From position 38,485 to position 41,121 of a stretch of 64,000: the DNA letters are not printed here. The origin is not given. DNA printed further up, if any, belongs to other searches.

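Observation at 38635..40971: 778-aa orphan protein with a divergent nucleotidyl-cyclase-like palm domain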

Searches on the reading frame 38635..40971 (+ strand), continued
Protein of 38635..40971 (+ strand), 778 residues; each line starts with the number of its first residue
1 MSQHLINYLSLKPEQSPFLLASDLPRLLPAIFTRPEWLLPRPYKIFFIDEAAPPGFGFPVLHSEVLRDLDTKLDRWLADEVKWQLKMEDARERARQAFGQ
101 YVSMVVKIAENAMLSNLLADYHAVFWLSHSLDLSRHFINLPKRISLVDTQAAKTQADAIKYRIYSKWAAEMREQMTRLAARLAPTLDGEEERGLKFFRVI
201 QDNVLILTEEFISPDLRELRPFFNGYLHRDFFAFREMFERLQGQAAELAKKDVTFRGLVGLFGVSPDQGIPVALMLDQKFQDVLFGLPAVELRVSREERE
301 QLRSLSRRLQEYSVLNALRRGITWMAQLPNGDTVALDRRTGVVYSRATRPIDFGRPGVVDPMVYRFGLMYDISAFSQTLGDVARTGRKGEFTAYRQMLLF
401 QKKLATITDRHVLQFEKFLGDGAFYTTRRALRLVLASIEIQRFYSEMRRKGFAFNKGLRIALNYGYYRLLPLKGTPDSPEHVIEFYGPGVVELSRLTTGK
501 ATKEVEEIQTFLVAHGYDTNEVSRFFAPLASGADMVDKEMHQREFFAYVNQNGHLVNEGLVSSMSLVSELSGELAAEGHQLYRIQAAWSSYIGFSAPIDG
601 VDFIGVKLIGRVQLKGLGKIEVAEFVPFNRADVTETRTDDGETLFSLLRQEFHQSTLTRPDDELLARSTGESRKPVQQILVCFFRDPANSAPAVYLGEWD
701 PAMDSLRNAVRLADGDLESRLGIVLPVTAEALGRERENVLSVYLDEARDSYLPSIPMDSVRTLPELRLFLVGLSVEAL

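Call 21: search_protein_families(library=pfam, proteins=[P0129, P0135, P0138, P0139, P0141, P0148, P0173, P0181, P0186, P0208], max_evalue=1)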
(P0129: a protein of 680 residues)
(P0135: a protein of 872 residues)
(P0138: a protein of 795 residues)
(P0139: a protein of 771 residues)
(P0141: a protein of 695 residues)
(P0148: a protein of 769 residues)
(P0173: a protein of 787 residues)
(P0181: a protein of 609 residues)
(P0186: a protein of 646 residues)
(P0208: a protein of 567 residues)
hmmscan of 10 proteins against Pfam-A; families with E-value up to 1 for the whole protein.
P0129 (680 aa): 0 families

P0135 (872 aa): 0 families

P0138 (795 aa): 1 family
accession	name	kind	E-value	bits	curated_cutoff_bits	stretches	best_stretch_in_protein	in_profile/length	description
PF24669.2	Ddi2_HDD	-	0.13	12.8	32.8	0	14-35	27-48/66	Ddi2 HDD domain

P0139 (771 aa): 0 families

P0141 (695 aa): 0 families

P0148 (769 aa): 1 family
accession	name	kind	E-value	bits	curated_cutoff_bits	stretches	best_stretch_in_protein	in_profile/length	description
PF07471.18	Phage_Nu1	-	0.13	12.3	30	1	135-174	120-159/164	Phage DNA packaging protein Nu1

P0173 (787 aa): 3 families
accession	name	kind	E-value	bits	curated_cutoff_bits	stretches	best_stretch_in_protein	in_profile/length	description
PF21815.4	PAS_PdeA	-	0.15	12.5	21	0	42-91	23-71/106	PdeA-like PAS domain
PF20530.3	DUF6745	-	0.15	11.7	27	1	555-587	163-195/206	Domain of unknown function (DUF6745)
PF03885.18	DUF327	-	0.19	12.1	25.8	0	89-181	49-142/143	Protein of unknown function (DUF327)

P0181 (609 aa): 0 families

P0186 (646 aa): 0 families

P0208 (567 aa): 0 families

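Call 30: list_cluster_members(proteins=[P0122, P0126, P0129, P0135, P0138, P0139, P0173, P0181, P0186, P0148])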
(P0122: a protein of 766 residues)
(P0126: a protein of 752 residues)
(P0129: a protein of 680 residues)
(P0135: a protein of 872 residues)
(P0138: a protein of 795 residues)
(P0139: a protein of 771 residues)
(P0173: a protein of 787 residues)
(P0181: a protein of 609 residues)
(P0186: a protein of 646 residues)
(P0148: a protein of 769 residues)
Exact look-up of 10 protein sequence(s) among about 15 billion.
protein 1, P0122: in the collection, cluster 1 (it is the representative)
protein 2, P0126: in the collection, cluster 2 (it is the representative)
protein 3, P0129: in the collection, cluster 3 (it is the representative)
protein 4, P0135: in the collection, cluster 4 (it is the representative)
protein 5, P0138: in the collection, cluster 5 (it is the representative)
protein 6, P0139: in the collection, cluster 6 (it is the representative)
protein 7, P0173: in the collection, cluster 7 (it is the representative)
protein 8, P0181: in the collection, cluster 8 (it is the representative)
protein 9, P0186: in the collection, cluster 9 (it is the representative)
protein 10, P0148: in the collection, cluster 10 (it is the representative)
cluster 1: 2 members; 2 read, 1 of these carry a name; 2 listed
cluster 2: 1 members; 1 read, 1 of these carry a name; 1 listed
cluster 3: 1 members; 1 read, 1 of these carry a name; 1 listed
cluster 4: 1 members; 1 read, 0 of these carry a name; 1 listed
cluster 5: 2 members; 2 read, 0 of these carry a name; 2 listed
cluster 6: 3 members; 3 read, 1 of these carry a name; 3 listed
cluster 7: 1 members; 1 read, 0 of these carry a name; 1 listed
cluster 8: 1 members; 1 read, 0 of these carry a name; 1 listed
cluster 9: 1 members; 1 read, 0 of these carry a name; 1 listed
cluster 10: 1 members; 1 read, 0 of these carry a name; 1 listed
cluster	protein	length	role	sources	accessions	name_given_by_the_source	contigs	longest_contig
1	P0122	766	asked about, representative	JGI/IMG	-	hypothetical protein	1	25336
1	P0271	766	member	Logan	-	-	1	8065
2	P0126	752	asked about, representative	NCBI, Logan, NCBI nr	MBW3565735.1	MAG: hypothetical protein KY459_13530 [Acidobacteria bacterium] | hypothetical protein [Acidobacteriota bacterium]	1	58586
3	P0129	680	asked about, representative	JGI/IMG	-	hypothetical protein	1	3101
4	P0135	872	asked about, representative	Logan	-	-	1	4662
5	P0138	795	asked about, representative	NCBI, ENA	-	-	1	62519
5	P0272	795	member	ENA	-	-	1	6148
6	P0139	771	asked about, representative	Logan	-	-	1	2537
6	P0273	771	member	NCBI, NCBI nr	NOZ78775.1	MAG: hypothetical protein GXP48_06290 [Acidobacteria bacterium] | hypothetical protein [Acidobacteriota bacterium]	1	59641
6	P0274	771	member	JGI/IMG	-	-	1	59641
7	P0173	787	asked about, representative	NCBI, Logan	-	-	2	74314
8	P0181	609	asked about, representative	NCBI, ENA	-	-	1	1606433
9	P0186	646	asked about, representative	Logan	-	-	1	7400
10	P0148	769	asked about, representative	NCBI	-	-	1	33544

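Call 32: find_encoding_contigs(protein=P0181, flank=8000, max_places=1)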
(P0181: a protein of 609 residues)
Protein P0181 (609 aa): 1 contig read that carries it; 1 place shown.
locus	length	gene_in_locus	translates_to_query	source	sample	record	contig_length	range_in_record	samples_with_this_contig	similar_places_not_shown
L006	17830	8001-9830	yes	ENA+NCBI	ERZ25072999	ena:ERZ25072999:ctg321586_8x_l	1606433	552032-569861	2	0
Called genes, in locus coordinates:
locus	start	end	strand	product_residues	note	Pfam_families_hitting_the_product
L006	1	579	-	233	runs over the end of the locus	PF00005:ABC_tran, PF13304:AAA_21 (weak)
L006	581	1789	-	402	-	PF25917:BSH_RND, PF25984:BSH_YknX (faint), PF25990:Beta-barrel_YknX (weak), PF25967:RND-MFP_C, PF25989:YknX_C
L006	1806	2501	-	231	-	PF04893:Yip1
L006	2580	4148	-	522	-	PF02321:OEP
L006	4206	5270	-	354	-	PF00005:ABC_tran, PF13304:AAA_21 (faint), PF13401:AAA_22 (faint), PF08352:oligo_HPY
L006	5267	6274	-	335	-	PF00005:ABC_tran, PF13304:AAA_21 (weak), PF08352:oligo_HPY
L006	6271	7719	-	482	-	PF00883:Peptidase_M17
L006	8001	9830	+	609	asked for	-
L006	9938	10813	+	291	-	PF01259:SAICAR_synt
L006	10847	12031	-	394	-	PF01168:Ala_racemase_N, PF00842:Ala_racemase_C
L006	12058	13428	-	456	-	PF00772:DnaB, PF03796:DnaB_C, PF06745:ATPase (weak), PF13481:AAA_25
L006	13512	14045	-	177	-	-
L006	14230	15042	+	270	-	PF05621:TniB (weak), PF13191:AAA_16, PF20703:nSTAND1 (weak), PF13401:AAA_22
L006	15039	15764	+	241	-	-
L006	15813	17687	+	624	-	PF00664:ABC_membrane, PF00005:ABC_tran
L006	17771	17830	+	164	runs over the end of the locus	PF04191:PEMT, PF04140:ICMT, PF01222:ERG4_ERG24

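Call 33: find_encoding_contigs(protein=P0138, flank=8000, max_places=1)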
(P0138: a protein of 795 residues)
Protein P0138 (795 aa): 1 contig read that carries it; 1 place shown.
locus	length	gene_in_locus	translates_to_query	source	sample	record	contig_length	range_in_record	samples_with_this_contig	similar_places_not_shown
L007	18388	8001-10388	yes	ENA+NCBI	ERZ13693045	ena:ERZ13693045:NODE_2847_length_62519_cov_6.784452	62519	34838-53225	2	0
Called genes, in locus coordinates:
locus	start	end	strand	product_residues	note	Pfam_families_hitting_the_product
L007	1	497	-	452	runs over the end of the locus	PF00072:Response_reg, PF00158:Sigma54_activat, PF01078:Mg_chelatase (faint), PF14532:Sigma54_activ_2, PF07728:AAA_5, PF25601:AAA_lid_14, PF02954:HTH_8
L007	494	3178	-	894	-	PF00595:PDZ (faint), PF17820:PDZ_6, PF00989:PAS (weak), PF08448:PAS_4 (weak), PF00512:HisKA, PF02518:HATPase_c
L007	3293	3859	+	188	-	PF02502:LacAB_rpiB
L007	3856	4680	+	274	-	PF01791:DeoC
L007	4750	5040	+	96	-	PF00936:BMC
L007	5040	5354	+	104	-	PF03319:EutN_CcmL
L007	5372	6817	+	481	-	PF00171:Aldedh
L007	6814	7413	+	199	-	PF00936:BMC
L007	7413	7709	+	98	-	PF03319:EutN_CcmL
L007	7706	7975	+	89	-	PF03319:EutN_CcmL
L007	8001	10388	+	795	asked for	-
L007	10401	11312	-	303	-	PF03193:RsgA_GTPase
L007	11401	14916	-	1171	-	-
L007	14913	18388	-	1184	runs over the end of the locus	PF14559:TPR_19 (faint), PF12969:DUF3857, PF01841:Transglut_core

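Call 45: find_related_loci(query=A1, collection=genome_contigs, flank=7000)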
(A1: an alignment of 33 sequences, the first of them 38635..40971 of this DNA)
Query A1 (778 aa) in genome_contigs; peptide patterns used: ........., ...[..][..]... (x = any residue, [..] = any of these).
286 stretches matched a pattern; 266 encode a relative of the query (tblastn E <= 1e-3); the best 80 are kept; 80 distinct loci.
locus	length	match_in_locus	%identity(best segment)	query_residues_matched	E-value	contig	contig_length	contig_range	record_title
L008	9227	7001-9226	83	1-742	0e+0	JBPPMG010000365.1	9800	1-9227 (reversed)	MAG: Thermoanaerobaculia bacterium isolate BIOS2019_out_097 k131_881297, whole genome shotgun sequence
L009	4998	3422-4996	89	1-525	0e+0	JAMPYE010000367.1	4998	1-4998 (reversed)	MAG: Thermoanaerobaculia bacterium isolate R2F_R2FSRR_metabat.65 R2F_C10664, whole genome shotgun sequence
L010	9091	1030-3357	59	1-778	0e+0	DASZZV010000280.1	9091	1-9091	MAG TPA_asm: Thermoanaerobaculia bacterium isolate SMAG_U6245 k141_132150, whole genome shotgun sequence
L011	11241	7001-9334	87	1-778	0e+0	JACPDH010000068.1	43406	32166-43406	MAG: Acidobacteria bacterium isolate NC_groundwater_304_Ag_B-0.1um_64_21 GD18-4_B1_scaffold_539161, whole genome shotgun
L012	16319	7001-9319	56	1-778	0e+0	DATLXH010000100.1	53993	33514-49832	MAG TPA_asm: Thermoanaerobaculia bacterium isolate SMAG_U13241 k141_307778, whole genome shotgun sequence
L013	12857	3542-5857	55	1-778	0e+0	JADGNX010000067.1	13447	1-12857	MAG: Thermoanaerobaculia bacterium isolate Chersky.13_21 contig-100_1085, whole genome shotgun sequence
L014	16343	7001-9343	53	1-778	0e+0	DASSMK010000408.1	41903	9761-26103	MAG TPA_asm: Thermoanaerobaculia bacterium isolate SMAG_U1196 k141_1879522, whole genome shotgun sequence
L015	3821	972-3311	55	1-778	0e+0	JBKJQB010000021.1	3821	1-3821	MAG: Thermoanaerobaculia bacterium isolate ant_bin.484 k117_4427420, whole genome shotgun sequence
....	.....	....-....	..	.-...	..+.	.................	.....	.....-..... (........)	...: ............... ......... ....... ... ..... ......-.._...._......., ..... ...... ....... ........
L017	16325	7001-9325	55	1-778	0e+0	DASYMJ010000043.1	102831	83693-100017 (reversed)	MAG TPA_asm: Thermoanaerobaculia bacterium isolate SMAG_U4372 k141_2692274, whole genome shotgun sequence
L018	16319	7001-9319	55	1-778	0e+0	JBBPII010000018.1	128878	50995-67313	MAG: Candidatus Gilichinskyi gelida isolate BPF1-10-12_bin_2 NODE_18_length_128878_cov_37.936750, whole genome shotgun s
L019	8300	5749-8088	54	1-778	0e+0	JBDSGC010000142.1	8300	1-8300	MAG: Thermoanaerobaculia bacterium isolate cluster1_bin.243 k127_15070860, whole genome shotgun sequence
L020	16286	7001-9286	54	1-761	0e+0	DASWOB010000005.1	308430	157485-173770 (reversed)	MAG TPA_asm: Thermoanaerobaculia bacterium isolate SMAG_U3429 k141_130180, whole genome shotgun sequence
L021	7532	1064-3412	54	1-778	0e+0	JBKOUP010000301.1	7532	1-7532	MAG: Acidobacteriota bacterium isolate GM_HAYS_MAG_00023 GM_HAYS_000000376456, whole genome shotgun sequence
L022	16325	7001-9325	55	1-778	0e+0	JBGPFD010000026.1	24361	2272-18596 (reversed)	MAG: Thermoanaerobaculia bacterium isolate OBJ_0618_7090110_75 k141_9449767_length_24361_cov_27.9315, whole genome shotg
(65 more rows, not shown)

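Call 49: search_protein_families(library=padloc, proteins=[window:38635-40971:+, L004:10365-12815:+], max_evalue=0.01)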
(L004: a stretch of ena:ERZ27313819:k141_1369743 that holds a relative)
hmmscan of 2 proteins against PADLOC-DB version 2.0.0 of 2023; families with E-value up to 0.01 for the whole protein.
window:38635-40971:+ (778 aa): 0 families

L004:10365-12815:+ (816 aa): 12 families
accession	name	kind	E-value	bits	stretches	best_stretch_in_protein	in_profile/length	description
PDLC01439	typeIV_DinG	-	6.1e-107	356.6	1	197-790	7-562/575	CAS-IV-A; associated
PDLC01729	typeIV_DinG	-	7.6e-12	42.7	2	615-771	458-618/666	Csf4_0_IVA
PDLC01730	typeIV_DinG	-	2.8e-05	20.7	1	544-662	517-660/802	Csf4_1_IVA1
PDLC01710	Cas3a1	-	0.0004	17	1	221-259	217-256/745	Cas3_1_CAS-I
PDLC01731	typeIV_DinG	-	0.00087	16.2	0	545-660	279-399/526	Csf4_2_IVA1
PDLC01732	typeIV_DinG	-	0.0026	14.6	0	678-771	504-592/648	Csf4_3_IVE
PDLC00943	Cas4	-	0.0033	15.4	1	33-132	29-111/180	CRISPR-associated protein Cas4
PDLC01250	Cas4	-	0.0038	15.5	1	32-134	27-105/168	"CAS-I,CAS-II,CAS-III,CAS-IV,CAS-V,CAS-VI; acquisition_associated"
PDLC01759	Cas3b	-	0.0043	13.8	0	212-250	219-256/711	-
PDLC02861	DpdF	-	0.005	13.2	1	200-246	23-65/611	DpdF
PDLC02864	DpdF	-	0.008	13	0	200-247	17-60/610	DpdF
PDLC01765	Cas3c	-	0.0087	13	0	157-255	127-214/612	-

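Call 60: find_homologous_proteins(query=P0131, max_evalue=0.00001)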
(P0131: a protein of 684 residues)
Query P0131 (684 aa): 850 proteins with E <= 0.00001 among 8000 candidates; the best 120 are listed.
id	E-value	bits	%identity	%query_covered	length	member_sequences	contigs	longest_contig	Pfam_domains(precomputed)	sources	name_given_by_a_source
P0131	0.0e+0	1554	100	100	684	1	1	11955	-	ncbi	-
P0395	3.3e-289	979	65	99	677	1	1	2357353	-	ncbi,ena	-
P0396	2.7e-282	956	63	99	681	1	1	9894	-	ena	-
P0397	1.6e-272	924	61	98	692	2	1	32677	-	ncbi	-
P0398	4.3e-271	919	60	99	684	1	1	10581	-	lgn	-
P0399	1.2e-265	901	58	97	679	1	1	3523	-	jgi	-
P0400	1.3e-264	898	60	98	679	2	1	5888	-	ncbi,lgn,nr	ncbi:MAG: hypothetical protein D6696_06315 [Acidobacteria bacterium]|nr:MAG: hypothetical protein D6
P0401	3.9e-264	896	57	100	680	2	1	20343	-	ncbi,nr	ncbi:MAG: hypothetical protein GY856_15780 [bacterium]|nr:hypothetical protein [bacterium]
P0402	2.2e-257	874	58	97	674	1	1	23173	-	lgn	-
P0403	5.6e-256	869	58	99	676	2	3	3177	-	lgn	-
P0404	8.3e-256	869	60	98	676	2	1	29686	-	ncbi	ncbi:MAG: hypothetical protein AAGN66_17000 [Acidobacteriota bacterium]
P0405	2.8e-254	864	58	97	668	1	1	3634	-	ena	-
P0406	4.9e-254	863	56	99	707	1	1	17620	-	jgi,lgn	-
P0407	6.1e-252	856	57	98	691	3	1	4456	-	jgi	jgi:hypothetical protein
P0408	3.0e-250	850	55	99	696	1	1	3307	-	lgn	-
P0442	6.3e-243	826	55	99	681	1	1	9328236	-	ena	-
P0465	2.8e-238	811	54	100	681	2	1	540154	-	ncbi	ncbi:MAG: hypothetical protein AAGC60_02885 [Acidobacteriota bacterium]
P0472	7.5e-233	793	55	99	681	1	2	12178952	-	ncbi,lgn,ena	-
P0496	1.4e-219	749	53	95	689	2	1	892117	-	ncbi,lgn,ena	-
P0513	2.3e-214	732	51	96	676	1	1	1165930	-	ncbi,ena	-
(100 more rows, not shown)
